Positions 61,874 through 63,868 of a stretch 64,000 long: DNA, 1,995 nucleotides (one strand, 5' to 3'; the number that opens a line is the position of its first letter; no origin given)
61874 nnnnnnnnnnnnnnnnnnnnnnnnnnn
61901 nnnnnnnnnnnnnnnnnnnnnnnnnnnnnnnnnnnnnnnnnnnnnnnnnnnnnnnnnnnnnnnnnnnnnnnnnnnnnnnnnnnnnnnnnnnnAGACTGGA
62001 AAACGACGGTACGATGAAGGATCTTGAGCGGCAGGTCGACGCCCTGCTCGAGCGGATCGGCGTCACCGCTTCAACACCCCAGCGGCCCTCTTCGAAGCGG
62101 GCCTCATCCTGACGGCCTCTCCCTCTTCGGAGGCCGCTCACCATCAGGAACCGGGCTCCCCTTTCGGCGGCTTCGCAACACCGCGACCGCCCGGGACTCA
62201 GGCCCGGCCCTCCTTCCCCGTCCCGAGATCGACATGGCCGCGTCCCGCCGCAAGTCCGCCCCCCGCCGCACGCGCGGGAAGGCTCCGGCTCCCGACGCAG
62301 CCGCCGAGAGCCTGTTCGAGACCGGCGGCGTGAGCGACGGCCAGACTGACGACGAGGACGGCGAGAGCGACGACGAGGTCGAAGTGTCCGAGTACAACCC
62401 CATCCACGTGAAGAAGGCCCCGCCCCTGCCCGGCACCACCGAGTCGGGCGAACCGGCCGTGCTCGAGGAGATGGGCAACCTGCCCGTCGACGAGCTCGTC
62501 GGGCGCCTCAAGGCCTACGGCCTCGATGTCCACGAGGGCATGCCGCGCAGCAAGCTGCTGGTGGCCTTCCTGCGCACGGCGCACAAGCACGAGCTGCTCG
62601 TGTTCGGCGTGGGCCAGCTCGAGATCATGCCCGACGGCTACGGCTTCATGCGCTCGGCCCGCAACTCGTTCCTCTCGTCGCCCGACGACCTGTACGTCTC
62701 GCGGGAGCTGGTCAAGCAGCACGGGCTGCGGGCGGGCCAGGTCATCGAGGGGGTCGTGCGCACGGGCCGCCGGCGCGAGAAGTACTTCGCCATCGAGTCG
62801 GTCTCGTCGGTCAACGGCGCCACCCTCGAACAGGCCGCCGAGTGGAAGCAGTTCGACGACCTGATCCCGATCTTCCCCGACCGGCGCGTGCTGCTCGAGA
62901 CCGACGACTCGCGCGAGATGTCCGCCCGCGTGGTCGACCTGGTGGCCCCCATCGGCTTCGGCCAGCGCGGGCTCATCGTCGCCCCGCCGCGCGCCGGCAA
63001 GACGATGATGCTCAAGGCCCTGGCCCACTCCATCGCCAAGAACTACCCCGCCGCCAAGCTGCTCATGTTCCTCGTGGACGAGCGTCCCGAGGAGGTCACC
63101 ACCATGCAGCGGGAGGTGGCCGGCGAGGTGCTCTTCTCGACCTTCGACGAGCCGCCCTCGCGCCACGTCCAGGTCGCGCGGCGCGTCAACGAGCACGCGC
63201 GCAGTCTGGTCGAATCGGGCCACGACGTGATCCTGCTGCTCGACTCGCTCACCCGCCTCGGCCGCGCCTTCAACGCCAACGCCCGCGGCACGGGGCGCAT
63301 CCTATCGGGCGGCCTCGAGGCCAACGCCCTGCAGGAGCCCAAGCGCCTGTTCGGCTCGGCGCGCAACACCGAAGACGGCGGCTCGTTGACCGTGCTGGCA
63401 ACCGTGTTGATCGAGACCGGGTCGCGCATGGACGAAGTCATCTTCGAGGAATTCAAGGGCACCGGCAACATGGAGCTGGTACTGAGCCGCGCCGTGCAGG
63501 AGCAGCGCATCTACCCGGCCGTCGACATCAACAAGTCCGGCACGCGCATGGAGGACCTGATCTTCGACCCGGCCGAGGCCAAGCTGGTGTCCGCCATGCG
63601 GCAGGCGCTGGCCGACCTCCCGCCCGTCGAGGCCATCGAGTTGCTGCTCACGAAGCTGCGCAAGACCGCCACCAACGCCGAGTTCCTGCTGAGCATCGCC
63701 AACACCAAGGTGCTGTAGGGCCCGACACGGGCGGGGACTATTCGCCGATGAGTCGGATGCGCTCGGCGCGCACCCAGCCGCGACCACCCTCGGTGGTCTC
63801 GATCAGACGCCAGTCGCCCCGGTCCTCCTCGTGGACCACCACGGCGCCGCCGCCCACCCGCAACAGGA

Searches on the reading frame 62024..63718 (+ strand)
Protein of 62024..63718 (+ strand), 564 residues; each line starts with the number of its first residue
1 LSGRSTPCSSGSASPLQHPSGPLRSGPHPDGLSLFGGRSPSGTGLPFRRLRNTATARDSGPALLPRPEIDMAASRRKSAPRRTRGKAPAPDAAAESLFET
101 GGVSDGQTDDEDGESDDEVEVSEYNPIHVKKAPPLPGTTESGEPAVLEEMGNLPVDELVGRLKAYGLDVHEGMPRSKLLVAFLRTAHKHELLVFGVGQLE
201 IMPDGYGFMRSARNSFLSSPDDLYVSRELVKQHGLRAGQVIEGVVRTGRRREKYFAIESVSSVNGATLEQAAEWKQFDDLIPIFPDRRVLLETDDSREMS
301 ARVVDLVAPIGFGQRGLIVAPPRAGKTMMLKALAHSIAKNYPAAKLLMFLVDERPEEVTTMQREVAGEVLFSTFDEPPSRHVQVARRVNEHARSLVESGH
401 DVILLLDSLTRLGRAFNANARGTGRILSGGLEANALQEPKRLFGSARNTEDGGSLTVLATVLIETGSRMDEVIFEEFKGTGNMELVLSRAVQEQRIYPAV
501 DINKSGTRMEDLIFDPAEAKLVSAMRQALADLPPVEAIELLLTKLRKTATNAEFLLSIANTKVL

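Call 60: search_protein_families(library=pfam, proteins=[window:62024-63718:+], max_evalue=0.0001)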
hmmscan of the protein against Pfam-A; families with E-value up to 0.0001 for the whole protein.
window:62024-63718:+ (564 aa): 2 families
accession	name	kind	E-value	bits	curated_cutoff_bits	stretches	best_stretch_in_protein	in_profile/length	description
PF07497.18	Rho_RNA_bind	-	2.8e-23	82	27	1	197-268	3-72/73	Rho termination factor, RNA-binding domain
PF00006.31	ATP-synt_ab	-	1.8e-22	80.5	29.5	1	302-505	3-211/213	ATP synthase alpha/beta family, nucleotide-binding domain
